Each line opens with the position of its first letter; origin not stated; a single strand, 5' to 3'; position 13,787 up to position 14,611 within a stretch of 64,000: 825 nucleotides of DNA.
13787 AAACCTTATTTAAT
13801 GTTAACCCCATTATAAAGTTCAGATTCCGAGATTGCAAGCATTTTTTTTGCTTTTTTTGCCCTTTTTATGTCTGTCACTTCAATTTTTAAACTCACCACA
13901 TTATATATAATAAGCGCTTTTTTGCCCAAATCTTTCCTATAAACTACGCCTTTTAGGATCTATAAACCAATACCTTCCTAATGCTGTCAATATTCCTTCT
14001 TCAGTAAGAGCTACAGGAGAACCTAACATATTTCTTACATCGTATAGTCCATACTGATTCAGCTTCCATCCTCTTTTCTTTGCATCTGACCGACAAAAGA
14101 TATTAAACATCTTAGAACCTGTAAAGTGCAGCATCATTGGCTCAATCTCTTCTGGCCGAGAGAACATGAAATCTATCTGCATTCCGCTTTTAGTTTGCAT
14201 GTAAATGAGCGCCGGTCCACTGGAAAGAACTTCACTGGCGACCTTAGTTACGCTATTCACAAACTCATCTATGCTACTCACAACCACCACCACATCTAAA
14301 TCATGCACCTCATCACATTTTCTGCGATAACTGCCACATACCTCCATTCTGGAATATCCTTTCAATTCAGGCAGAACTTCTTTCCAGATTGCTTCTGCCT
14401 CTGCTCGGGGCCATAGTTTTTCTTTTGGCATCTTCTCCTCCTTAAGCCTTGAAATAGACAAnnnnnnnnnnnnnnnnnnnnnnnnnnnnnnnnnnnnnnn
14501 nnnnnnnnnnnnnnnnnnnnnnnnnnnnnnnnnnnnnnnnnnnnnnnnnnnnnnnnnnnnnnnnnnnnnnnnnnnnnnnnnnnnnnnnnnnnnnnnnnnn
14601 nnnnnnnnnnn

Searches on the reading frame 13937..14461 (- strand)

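Call 74: search_protein_families(library=pfam, proteins=[window:13937-14461:-], max_evalue=0.001)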
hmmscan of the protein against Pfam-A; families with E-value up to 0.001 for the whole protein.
window:13937-14461:- (174 aa): 2 families
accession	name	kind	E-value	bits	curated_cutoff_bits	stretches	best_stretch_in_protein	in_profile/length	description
PF14791.11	DNA_pol_B_thumb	-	2.8e-13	49.9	25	1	110-172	2-62/63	DNA polymerase beta thumb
PF14792.12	DNA_pol_B_palm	-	1.3e-05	25.8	25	1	18-79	3-67/113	DNA polymerase beta palm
